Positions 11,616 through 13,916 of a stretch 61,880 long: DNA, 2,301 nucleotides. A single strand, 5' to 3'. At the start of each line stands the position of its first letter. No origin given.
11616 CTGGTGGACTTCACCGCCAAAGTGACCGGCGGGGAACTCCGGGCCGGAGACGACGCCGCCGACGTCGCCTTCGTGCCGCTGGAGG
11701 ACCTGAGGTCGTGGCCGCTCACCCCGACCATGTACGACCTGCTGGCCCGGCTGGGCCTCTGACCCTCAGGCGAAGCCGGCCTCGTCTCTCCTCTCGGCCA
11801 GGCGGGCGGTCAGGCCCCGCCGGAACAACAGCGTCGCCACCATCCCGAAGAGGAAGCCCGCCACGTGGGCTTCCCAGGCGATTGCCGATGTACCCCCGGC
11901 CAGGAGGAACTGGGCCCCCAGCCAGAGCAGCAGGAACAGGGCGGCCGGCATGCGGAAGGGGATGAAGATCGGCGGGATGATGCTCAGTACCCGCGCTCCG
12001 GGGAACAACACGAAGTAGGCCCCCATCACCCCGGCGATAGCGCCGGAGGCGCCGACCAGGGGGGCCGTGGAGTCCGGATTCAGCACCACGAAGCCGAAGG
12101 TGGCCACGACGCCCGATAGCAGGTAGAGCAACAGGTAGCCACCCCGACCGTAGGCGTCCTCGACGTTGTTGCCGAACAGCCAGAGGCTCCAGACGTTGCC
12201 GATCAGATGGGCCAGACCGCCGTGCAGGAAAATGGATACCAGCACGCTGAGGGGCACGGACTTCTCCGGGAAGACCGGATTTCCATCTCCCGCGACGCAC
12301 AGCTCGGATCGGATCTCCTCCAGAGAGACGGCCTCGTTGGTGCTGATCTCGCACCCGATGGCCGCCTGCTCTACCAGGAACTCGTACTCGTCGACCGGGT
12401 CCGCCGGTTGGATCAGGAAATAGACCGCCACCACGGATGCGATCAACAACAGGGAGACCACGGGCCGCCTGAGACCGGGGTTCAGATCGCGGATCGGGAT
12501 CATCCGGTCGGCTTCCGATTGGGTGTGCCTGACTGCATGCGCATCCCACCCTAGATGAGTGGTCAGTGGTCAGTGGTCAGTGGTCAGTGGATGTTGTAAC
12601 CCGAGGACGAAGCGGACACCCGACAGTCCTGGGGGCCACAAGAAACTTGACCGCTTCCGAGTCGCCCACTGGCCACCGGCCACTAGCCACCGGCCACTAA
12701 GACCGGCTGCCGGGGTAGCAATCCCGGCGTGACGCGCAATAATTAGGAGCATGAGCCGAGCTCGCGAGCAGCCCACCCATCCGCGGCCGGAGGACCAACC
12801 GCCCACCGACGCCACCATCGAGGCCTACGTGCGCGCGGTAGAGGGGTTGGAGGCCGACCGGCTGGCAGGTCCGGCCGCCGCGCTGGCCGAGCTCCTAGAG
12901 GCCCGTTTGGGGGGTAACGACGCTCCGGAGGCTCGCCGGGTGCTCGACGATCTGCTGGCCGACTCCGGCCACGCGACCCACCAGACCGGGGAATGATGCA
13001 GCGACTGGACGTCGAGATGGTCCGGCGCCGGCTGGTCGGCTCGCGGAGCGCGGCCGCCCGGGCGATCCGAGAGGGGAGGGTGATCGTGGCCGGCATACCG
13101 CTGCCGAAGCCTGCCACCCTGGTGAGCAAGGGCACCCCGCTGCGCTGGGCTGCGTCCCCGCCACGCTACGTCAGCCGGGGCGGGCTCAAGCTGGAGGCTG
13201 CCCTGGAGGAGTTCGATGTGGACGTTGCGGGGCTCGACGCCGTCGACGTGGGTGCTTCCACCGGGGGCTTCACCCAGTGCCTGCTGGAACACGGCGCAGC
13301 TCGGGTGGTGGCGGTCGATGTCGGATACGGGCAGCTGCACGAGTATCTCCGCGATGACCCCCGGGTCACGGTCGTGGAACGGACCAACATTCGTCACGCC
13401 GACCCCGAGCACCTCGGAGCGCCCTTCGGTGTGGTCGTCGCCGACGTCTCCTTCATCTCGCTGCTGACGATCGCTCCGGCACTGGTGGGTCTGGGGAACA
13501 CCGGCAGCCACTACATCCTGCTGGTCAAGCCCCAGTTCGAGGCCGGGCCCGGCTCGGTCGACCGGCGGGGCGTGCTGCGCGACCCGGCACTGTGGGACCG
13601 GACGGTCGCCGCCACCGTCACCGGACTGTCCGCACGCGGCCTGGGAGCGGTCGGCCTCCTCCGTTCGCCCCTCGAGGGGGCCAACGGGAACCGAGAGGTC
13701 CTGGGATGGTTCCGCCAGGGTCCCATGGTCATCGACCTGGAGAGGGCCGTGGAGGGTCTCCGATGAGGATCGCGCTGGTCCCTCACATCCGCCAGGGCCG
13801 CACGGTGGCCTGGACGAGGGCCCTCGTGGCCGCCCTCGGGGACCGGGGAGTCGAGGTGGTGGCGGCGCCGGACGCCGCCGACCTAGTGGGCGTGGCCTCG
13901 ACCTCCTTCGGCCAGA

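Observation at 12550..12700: Family-level evidence: three copies of a ~150-nt element with complementary heptamer-repeat arms, a conserved core and a compensatory base-pair change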

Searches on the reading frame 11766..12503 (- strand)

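Call 19: search_protein_families(library=pfam, proteins=[window:11766-12503:-])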
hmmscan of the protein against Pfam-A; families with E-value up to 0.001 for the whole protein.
window:11766-12503:- (245 aa): 1 family
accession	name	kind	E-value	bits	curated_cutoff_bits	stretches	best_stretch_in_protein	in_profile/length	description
PF01694.28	Rhomboid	-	3.5e-30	105.5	22.6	1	87-228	7-141/143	Rhomboid domain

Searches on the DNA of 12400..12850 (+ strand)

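Call 18: search_rna_families(source=window, start=12400, end=12850, threshold=evalue, max_evalue=10)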
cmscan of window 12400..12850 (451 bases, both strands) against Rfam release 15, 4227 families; matches with E-value up to 10: 3.
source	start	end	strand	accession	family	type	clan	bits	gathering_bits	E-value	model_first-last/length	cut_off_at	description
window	12562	12694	-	RF03599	MIR1883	Gene; miRNA;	-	23.8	128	0.06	1-118/118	no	MIR1883 microRNA precursor family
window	12492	12548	+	RF03140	S4-Clostridia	Cis-reg; leader;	CL00119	14.8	37.5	2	5-49/55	no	S4-Clostridia ribosomal protein leader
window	12641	12735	-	RF01394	isrK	Gene; sRNA;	-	11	50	8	1-77/77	no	isrK Hfq binding RNA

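Call 96: search_dna_similar(query=window:12549-12702:+, collection=plasmids, mode=distant, max_evalue=0.01, max_rows=10)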
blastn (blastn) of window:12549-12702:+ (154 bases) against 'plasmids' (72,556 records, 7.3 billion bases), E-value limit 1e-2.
Records with a match: 5; places in all: 11; records where one place covers at least 80% of the query: 0.
Best place of each record, by identity: >=99% 3; 90-95% 1; 80-90% 1.
By first word of the organism name: Streptomyces 3; Streptantibioticus 2.
By predicted mobility (MOB-suite, as given by PLSDB): mobilizable 4; non-mobilizable 1.
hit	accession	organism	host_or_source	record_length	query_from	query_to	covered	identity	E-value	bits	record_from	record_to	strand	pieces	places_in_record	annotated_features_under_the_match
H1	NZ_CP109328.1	Streptomyces sp. NBC_01591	-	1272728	115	149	23%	88.6%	1e-2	46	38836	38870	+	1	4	none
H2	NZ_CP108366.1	Streptomyces sp. NBC_01340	-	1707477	13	42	19%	100.0%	2e-5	55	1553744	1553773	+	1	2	none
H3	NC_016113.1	Streptantibioticus cattleyicolor NRRL 8057 = DSM 46488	-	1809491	11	38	18%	100.0%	2e-4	52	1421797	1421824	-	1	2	none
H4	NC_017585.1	Streptantibioticus cattleyicolor NRRL 8057 = DSM 46488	-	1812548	11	38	18%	100.0%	2e-4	52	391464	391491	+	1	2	none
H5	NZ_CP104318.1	Streptomyces angustmyceticus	whole organism,soil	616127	13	42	19%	93.3%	1e-2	46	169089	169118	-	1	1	none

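Call 97: search_dna_similar(query=window:12549-12702:+, collection=phages, mode=distant, max_evalue=0.01, max_rows=10)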
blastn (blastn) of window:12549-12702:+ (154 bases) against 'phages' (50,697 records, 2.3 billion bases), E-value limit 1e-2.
No match.

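Call 98: get_annotated_region(hit=H2, flank=400)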
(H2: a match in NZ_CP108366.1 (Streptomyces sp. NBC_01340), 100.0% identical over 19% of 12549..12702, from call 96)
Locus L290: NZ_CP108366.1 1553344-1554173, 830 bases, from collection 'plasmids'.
description: Streptomyces sp. NBC_01340 plasmid unnamed1, complete sequence
organism: Streptomyces sp. NBC_01340 (NCBI taxid 2903830)
taxonomy: Bacteria; Actinomycetota; Actinomycetes; Kitasatosporales; Streptomycetaceae; Streptomyces; Streptomyces sp. NBC 01340
host: -; source: -; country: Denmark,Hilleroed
typing (MOB-suite, as given by PLSDB): mobilizable; replicon rep_cluster_1879,rep_cluster_1910; relaxase MOBP
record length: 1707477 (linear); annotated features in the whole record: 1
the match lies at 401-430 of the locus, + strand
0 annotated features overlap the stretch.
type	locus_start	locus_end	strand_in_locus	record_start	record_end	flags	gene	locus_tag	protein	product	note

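Call 99: get_annotated_region(hit=H3, flank=400)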
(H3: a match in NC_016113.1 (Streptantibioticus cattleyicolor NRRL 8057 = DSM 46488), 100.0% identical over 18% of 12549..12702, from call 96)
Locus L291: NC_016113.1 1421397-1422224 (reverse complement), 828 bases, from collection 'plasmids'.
description: Streptantibioticus cattleyicolor NRRL 8057 = DSM 46488 plasmid pSCAT, complete sequence
organism: Streptantibioticus cattleyicolor NRRL 8057 = DSM 46488 (NCBI taxid 1003195)
taxonomy: Bacteria; Actinomycetota; Actinomycetes; Kitasatosporales; Streptomycetaceae; Streptantibioticus; Streptantibioticus cattleyicolor; Streptantibioticus cattleyicolor NRRL 8057 = DSM 46488
host: -; source: -; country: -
typing (MOB-suite, as given by PLSDB): mobilizable; relaxase MOBP
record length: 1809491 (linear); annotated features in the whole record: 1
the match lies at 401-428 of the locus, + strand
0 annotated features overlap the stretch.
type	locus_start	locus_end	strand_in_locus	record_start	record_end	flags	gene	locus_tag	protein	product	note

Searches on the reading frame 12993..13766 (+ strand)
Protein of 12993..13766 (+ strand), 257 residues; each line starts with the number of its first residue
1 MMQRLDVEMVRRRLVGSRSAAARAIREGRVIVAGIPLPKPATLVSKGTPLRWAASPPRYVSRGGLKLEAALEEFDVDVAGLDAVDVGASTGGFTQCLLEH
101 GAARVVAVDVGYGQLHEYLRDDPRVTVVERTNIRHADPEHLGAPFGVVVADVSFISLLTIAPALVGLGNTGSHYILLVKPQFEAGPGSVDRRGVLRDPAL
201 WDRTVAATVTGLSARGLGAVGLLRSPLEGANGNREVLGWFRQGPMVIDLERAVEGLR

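Call 19: search_protein_families(library=pfam, proteins=[window:12993-13766:+])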
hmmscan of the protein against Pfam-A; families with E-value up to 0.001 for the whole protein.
window:12993-13766:+ (257 aa): 2 families
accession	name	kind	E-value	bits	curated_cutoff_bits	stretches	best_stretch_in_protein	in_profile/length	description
PF01728.25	FtsJ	-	1.8e-38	132.7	24.1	1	59-239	1-178/181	FtsJ-like methyltransferase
PF01479.30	S4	-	5.2e-07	29.7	22.8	1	3-47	1-45/48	S4 domain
